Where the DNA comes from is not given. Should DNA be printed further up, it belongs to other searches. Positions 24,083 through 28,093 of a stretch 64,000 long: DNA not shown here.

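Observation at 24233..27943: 1236-aa protein with ~24 tandem 20-aa Lys-Lys-Pro/Gly-Thr-Gly repeats between the capsid and connector genes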

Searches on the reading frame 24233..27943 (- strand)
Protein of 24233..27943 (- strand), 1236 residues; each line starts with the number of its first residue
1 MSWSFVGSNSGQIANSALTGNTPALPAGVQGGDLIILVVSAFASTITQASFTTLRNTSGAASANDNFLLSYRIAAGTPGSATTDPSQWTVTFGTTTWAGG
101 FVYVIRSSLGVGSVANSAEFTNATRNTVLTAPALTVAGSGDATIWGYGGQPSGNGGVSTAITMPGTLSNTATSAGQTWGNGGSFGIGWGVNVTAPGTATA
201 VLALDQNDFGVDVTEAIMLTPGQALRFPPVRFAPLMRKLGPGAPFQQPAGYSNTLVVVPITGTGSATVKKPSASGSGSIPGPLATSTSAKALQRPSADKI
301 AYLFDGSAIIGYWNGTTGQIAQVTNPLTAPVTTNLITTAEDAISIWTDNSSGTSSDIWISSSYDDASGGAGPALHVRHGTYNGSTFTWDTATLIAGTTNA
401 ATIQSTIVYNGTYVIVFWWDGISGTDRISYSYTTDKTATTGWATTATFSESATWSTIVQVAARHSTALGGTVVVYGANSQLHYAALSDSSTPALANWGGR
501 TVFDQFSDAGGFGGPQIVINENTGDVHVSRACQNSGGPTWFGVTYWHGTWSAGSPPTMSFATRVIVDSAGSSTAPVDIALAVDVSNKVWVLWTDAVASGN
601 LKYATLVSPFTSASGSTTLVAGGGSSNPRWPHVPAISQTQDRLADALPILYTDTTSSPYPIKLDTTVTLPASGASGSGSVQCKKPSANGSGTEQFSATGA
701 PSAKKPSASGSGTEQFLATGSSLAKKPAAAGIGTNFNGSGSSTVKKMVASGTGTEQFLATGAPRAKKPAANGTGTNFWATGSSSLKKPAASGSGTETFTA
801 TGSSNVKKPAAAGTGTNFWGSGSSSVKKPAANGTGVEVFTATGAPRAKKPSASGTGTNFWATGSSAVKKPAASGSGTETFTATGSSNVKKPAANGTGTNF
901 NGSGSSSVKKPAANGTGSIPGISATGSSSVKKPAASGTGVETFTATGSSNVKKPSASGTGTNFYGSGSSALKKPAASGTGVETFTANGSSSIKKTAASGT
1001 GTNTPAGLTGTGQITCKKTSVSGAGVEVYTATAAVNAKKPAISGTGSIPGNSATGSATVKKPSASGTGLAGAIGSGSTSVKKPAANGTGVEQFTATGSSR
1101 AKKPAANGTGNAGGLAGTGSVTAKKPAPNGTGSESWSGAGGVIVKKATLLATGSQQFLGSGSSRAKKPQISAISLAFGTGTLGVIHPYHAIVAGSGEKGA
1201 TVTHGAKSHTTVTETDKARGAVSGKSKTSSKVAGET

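Call 5: search_protein_families(library=pfam, proteins=[window:24233-27943:-], max_evalue=0.01)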
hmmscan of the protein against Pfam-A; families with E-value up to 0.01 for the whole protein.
window:24233-27943:- (1236 aa): 0 families

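Call 6: search_protein_families(library=phrogs, proteins=[window:24233-27943:-], max_evalue=0.01)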
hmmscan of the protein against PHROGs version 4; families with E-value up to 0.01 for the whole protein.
window:24233-27943:- (1236 aa): 0 families

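Call 8: search_dna_similar(query=window:24233-27943:-, collection=phages, mode=protein, max_rows=25)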
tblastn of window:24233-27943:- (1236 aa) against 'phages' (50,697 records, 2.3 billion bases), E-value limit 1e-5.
Records with a match: 1; places in all: 1; records where one place covers at least 80% of the query: 0.
Best place of each record, by identity: <60% 1.
By first word of the organism name: Alteromonas 1.
By host as written in the record: Alteromonas macleodii ATCC 27126 1.
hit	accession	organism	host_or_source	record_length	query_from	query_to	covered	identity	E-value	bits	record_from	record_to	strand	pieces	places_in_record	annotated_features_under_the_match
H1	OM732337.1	Alteromonas phage vB_AmaS-R9Y3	Alteromonas macleodii ATCC 27126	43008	911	1138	18%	33.2%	6e-6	57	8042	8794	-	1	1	hypothetical protein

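Call 28: search_protein_representatives(protein=window:24344-27943:-)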
Query: 1200 residues. Proteins with E-value up to 0.001 (for the whole library): 394; up to 1e-10: 161; up to 1e-30: 32. The best 150 are listed.
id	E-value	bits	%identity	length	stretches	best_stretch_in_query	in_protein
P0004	2.1e-201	688.5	55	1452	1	1-685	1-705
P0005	1.5e-171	589.6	49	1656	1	1-846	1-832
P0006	1.9e-162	559.5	55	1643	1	273-835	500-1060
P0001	5.5e-158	544.7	45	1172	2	279-1161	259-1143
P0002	1.4e-155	536.8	59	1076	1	271-731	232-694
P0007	4.9e-134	465.4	43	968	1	27-921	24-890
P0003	3.7e-115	402.9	41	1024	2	280-492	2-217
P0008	5.4e-102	359.3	43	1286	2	282-490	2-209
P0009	8.2e-92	325.6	49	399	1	276-672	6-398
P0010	2.7e-86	307.3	40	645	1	282-907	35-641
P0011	1.8e-85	304.6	46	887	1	278-675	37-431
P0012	1.4e-77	278.5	40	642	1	278-784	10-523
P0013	4.3e-65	237.1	34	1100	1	264-1080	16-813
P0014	1.1e-55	205.9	33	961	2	449-1007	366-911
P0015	5.0e-55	203.8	46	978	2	837-1137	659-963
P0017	1.3e-51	192.5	40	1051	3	779-1049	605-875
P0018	1.5e-46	175.7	38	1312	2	669-839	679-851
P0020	2.4e-45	171.7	46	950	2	838-1196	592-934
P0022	1.7e-41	158.9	36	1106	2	784-1168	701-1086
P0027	1.0e-37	146.4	38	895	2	774-1001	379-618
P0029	1.2e-36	142.9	39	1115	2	779-1002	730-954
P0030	1.6e-36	142.5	37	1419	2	738-1089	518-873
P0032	7.1e-31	123.8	39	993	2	664-921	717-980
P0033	5.2e-30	120.9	44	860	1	1-304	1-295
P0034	7.4e-30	120.4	40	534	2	901-1145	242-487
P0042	5.4e-27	110.9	46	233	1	1-216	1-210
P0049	1.7e-23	99.3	41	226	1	1-221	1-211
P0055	8.1e-22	93.8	45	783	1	1-216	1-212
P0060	1.8e-20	89.3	39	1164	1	2-237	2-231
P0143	1.3e-11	60.0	35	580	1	753-1013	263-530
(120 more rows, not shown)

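Call 43: search_protein_families(library=pfam, proteins=[P0015, P0017, P0018, P0020, P0022, P0027, P0029, P0030, P0032], max_evalue=0.01)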
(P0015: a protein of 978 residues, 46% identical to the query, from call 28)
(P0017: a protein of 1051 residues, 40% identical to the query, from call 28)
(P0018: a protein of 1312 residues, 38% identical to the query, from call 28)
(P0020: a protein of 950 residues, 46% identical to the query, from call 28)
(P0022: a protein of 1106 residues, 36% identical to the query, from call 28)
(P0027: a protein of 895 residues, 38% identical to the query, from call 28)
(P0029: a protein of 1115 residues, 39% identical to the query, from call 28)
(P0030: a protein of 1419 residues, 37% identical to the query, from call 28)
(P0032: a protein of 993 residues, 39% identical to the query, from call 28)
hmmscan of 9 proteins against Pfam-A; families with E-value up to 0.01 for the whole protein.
P0015 (978 aa): 0 families

P0017 (1051 aa): 2 families
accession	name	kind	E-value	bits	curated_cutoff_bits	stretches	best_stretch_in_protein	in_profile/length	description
PF13313.11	DUF4082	-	1.1e-07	32.3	28.4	1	299-470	2-143/143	Domain of unknown function (DUF4082)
PF01203.25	T2SSN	-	0.0084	16.6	29.6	0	495-569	60-142/211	Type II secretion system (T2SS), protein N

P0018 (1312 aa): 0 families

P0020 (950 aa): 0 families

P0022 (1106 aa): 0 families

P0027 (895 aa): 0 families

P0029 (1115 aa): 0 families

P0030 (1419 aa): 2 families
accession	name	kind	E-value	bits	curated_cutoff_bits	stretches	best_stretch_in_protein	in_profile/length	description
PF13229.12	Beta_helix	-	3.4e-07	30.5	25.9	1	1214-1348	8-132/158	Right handed beta helix region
PF05048.19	NosD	-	0.0097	15.8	23.6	0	1219-1325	72-168/212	Periplasmic copper-binding protein (NosD)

P0032 (993 aa): 0 families

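Call 53: search_protein_families(library=ncbifam, proteins=[window:24233-27943:-, P0018, P0022, P0015, P0011, P0033], max_evalue=0.01)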
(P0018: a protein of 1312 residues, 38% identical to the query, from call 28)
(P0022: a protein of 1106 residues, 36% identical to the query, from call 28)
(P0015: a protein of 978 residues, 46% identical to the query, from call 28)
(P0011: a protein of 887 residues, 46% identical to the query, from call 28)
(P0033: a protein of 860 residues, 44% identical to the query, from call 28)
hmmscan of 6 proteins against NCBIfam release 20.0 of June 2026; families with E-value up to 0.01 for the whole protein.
window:24233-27943:- (1236 aa): 0 families

P0018 (1312 aa): 0 families

P0022 (1106 aa): 0 families

P0015 (978 aa): 0 families

P0011 (887 aa): 1 family
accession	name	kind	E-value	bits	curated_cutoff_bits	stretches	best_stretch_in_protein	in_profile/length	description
NF041611.1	exoglucan_CbhB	equivalog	3.2e-24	85.1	1950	1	420-615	693-888/997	exoglucanase CbhB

P0033 (860 aa): 0 families

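Call 54: get_annotated_region(hit=H1, flank=9000)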
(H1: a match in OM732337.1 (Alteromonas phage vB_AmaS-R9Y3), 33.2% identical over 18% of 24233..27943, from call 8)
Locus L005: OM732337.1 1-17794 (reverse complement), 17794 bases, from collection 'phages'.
description: Alteromonas phage vB_AmaS-R9Y3, complete genome.
organism: Alteromonas phage vB_AmaS-R9Y3 (NCBI taxid 2924073)
taxonomy: Viruses; Duplodnaviria; Heunggongvirae; Uroviricota; Caudoviricetes
host: Alteromonas macleodii ATCC 27126; source: the wasted seawater of a seafood market; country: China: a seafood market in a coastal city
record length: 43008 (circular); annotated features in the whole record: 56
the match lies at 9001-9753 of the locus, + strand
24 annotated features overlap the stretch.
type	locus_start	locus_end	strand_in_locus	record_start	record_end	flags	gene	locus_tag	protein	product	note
CDS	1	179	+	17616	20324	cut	-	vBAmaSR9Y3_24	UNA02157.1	tape measure protein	-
CDS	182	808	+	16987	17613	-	-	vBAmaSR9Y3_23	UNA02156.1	distal tail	-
CDS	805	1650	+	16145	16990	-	-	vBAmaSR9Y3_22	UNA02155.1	hub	-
CDS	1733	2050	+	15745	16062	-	-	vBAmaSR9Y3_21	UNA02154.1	cell wall peptidase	-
CDS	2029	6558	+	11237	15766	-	-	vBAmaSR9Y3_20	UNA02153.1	megatron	-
CDS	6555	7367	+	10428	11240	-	-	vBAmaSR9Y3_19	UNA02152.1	tail fiber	-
CDS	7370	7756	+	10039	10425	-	-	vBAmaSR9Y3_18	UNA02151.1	hypothetical protein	-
CDS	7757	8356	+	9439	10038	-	-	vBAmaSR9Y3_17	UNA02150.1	hypothetical protein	-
CDS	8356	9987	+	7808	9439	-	-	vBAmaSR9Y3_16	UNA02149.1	hypothetical protein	-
CDS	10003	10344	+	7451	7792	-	-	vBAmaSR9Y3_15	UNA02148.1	hypothetical protein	-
CDS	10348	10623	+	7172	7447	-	-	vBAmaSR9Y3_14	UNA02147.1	hypothetical protein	-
CDS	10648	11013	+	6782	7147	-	-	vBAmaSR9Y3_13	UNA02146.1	hypothetical protein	-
CDS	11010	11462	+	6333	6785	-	-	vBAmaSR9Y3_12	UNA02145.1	hypothetical protein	-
CDS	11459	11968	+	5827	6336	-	-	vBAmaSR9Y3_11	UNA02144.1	lysozyme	-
CDS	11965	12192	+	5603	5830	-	-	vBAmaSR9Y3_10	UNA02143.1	hypothetical protein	-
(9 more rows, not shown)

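Call 70: find_encoding_contigs(protein=P0032, flank=10000, max_places=1)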
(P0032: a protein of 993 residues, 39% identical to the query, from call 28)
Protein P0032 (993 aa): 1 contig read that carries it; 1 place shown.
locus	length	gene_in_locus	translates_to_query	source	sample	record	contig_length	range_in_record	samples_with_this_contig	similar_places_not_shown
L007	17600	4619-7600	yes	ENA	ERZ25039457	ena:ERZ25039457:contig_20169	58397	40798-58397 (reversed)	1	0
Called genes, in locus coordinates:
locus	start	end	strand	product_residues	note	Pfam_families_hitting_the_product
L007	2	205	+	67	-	?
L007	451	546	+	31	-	-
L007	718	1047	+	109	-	-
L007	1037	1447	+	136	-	-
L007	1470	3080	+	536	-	-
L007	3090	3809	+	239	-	PF24829:Phage_connect_2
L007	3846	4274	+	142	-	-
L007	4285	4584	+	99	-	-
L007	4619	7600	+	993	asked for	-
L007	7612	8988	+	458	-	PF23847:DUF7211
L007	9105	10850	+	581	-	PF20441:TerL_nuclease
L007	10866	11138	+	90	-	-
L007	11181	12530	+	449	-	PF04860:Phage_portal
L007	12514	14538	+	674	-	PF04586:Peptidase_S78 (weak), PF05065:Phage_capsid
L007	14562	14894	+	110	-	PF23911:DUF7253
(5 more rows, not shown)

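Call 71: find_encoding_contigs(protein=P0143, flank=10000, max_places=1)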
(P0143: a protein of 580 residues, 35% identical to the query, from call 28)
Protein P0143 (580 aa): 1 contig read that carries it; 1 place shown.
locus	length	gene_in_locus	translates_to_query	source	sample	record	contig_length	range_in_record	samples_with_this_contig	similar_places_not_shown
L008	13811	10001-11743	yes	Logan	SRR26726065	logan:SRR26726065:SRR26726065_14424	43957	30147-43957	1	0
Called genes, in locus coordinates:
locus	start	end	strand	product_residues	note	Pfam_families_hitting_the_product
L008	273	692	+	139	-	-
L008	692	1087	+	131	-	-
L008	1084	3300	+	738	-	PF00176:SNF2-rel_dom (faint), PF00271:Helicase_C (weak), PF01555:N6_N4_Mtase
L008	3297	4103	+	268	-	-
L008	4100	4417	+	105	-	-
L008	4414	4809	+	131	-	-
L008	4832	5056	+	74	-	-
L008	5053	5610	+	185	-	-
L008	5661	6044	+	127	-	-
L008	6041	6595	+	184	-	-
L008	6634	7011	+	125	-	-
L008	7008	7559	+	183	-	-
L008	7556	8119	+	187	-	-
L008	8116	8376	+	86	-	-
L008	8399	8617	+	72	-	-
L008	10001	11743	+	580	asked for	-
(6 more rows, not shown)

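Call 72: find_encoding_contigs(protein=P0034, flank=10000, max_places=1)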
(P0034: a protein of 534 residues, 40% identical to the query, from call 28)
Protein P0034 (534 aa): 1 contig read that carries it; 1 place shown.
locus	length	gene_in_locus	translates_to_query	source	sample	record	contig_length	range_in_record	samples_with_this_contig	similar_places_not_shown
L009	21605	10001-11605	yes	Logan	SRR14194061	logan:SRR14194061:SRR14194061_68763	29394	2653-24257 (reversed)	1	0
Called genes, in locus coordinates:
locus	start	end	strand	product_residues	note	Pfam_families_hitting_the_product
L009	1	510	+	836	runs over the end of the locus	-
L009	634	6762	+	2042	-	-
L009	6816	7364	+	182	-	-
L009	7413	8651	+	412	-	-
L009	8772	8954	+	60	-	-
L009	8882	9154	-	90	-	-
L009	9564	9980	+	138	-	-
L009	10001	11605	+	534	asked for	-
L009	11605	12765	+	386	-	-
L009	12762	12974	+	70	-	-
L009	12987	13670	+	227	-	-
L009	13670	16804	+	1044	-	PF25788:Ig_Rha78A_N (weak)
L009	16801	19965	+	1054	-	-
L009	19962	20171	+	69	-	-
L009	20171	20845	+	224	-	-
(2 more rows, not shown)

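Call 92: find_encoding_contigs(protein=P0042, flank=10000, max_places=2)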
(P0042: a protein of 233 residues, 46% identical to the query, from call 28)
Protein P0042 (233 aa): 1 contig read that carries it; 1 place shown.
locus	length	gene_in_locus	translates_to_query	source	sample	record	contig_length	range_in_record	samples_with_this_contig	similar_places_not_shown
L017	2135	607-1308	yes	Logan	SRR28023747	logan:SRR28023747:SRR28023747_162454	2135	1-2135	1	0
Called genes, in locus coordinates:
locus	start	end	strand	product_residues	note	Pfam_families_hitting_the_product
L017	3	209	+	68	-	?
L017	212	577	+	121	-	-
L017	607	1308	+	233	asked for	-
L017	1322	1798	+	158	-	-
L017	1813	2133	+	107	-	?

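Call 93: find_encoding_contigs(protein=P0049, flank=10000, max_places=2)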
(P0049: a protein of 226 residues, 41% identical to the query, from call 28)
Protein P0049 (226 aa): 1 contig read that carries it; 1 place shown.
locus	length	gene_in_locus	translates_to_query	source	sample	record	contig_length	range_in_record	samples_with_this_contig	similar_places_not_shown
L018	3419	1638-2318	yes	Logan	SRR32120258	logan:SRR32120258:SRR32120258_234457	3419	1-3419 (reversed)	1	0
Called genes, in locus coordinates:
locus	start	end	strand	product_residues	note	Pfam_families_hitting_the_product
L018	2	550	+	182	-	?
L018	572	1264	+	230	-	-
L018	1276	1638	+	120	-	-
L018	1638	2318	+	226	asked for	-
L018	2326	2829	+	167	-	-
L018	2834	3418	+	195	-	?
